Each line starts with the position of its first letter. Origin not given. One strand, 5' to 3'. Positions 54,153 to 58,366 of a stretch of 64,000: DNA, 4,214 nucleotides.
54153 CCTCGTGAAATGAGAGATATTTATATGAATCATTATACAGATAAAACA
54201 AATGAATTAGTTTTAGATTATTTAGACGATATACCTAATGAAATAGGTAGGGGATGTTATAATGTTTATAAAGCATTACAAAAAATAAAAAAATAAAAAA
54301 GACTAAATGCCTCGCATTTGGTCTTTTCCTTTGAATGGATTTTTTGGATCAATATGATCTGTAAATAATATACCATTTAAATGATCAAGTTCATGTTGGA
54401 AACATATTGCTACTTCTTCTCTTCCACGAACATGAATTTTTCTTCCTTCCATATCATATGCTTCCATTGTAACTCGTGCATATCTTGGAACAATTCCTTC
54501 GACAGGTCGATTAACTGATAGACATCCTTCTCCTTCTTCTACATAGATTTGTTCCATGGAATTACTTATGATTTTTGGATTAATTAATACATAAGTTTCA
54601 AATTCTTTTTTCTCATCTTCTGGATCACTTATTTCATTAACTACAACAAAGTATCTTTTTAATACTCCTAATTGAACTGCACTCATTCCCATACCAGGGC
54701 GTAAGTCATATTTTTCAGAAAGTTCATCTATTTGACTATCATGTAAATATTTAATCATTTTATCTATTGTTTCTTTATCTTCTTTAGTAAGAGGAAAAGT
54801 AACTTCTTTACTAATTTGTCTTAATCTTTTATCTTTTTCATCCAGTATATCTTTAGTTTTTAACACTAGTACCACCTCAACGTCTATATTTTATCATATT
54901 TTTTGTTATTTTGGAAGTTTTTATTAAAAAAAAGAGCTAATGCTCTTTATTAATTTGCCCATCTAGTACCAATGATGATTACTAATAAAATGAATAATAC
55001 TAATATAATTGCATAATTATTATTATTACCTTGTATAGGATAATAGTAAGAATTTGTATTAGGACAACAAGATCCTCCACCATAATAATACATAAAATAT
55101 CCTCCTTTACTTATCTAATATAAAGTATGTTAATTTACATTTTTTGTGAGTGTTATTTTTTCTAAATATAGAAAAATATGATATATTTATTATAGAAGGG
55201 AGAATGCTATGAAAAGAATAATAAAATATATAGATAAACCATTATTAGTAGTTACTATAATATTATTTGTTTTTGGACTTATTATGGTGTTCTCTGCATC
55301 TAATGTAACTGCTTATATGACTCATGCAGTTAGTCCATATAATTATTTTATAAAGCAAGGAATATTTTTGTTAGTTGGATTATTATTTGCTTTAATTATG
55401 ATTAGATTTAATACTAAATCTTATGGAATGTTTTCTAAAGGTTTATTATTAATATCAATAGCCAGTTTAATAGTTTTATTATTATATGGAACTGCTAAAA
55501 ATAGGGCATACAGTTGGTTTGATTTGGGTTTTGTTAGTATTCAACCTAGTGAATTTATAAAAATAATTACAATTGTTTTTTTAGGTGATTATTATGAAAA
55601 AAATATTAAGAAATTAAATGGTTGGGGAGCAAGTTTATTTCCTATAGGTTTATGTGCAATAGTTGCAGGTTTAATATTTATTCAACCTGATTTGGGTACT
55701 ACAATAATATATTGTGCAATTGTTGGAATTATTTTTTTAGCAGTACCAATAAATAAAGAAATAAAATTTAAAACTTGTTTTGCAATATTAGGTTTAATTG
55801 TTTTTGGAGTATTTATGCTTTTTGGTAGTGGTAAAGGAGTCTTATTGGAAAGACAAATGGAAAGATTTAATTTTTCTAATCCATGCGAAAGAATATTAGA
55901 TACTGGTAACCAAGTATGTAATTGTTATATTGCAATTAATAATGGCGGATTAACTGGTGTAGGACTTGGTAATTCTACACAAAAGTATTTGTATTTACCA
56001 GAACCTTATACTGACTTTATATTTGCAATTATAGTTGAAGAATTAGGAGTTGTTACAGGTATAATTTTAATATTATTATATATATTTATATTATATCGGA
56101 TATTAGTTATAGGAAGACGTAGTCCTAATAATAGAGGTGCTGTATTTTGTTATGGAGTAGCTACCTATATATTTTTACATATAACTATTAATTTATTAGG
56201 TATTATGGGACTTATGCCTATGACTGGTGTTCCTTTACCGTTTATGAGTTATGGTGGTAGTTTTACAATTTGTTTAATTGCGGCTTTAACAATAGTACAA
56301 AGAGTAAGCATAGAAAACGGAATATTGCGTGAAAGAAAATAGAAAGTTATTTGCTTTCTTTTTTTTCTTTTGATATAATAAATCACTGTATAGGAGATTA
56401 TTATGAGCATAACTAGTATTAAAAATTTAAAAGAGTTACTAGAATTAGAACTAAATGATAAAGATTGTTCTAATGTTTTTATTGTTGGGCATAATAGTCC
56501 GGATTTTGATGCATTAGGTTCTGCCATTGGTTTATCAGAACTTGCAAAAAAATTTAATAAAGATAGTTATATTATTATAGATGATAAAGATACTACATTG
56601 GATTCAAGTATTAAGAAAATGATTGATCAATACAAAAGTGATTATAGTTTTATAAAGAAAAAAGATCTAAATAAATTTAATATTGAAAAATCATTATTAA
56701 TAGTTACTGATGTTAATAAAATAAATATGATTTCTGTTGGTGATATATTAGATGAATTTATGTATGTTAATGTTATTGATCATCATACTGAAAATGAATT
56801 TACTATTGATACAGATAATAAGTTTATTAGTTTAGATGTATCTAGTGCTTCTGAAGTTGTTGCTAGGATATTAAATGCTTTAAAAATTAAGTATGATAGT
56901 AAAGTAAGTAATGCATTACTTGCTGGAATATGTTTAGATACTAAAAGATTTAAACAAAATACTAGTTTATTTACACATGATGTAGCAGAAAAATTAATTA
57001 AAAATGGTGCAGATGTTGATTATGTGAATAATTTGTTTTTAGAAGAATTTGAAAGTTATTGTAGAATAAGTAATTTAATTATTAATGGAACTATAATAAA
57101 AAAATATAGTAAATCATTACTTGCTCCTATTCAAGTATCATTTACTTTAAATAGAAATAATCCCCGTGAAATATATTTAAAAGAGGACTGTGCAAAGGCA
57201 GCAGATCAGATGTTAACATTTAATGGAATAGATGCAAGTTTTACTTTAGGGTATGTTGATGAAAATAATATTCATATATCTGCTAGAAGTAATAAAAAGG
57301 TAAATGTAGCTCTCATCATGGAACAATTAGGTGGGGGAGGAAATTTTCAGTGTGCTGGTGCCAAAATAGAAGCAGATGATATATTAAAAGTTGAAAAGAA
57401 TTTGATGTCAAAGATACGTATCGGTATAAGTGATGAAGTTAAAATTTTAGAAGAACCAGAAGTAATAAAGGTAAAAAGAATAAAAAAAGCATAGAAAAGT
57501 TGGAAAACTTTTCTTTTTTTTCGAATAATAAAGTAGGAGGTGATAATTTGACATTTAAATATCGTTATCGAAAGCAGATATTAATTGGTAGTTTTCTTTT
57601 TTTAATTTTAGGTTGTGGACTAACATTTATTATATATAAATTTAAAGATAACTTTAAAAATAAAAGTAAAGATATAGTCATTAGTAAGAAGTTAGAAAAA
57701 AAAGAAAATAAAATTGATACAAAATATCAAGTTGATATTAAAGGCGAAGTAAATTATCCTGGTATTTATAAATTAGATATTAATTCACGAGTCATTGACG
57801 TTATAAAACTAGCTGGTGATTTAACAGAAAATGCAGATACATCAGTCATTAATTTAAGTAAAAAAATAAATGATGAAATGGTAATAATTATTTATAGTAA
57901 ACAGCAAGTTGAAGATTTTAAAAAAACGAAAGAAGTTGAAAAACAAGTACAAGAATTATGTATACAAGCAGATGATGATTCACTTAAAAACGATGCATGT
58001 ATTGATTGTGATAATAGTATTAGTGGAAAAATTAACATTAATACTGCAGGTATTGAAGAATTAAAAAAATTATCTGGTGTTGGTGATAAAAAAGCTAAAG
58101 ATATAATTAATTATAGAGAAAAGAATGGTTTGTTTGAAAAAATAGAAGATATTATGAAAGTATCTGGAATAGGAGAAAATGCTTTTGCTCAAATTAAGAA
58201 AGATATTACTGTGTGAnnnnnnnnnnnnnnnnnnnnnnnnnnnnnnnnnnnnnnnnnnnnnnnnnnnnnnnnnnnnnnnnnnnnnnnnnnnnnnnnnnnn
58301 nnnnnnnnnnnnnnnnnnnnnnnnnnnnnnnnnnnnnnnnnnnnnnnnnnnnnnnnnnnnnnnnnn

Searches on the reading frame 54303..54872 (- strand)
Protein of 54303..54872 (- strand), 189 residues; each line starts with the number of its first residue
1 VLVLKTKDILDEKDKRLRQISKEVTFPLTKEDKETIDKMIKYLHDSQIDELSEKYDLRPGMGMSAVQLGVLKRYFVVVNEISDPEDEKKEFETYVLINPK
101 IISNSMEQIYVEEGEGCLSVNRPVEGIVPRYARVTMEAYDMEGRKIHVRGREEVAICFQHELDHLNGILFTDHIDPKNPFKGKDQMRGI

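Call 28: search_protein_families(library=pfam, proteins=[window:54303-54872:-], max_evalue=0.01)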
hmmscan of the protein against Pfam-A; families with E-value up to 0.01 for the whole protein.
window:54303-54872:- (189 aa): 1 family
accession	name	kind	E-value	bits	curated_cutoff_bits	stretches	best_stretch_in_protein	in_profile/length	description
PF01327.26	Pep_deformylase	-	7.4e-40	136.5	22.8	1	7-178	2-154/156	Polypeptide deformylase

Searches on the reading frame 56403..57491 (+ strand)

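Call 28: search_protein_families(library=pfam, proteins=[window:56403-57491:+], max_evalue=0.01)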
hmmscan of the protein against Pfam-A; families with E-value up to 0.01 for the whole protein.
window:56403-57491:+ (363 aa): 2 families
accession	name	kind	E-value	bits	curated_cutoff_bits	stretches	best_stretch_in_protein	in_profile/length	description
PF01368.27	DHH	-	1.3e-17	64.7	28.1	1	24-176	1-125/125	DHH family, N-terminal domain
PF02272.25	DHHA1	-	6.6e-10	39.8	25.9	1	260-327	15-89/102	DHHA1 domain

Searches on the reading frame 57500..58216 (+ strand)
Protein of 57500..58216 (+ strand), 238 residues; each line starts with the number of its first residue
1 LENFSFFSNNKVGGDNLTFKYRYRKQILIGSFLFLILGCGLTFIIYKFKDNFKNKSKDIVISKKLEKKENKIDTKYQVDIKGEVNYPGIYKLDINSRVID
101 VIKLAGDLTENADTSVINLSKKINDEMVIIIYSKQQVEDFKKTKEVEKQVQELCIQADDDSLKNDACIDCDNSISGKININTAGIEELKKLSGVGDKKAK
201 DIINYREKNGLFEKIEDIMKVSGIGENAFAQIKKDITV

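Call 54: find_encoding_contigs(protein=window:57500-58216:+, flank=8000, max_places=10)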
Protein window:57500-58216:+ (238 aa): no gene with exactly this product is on record in the collection.
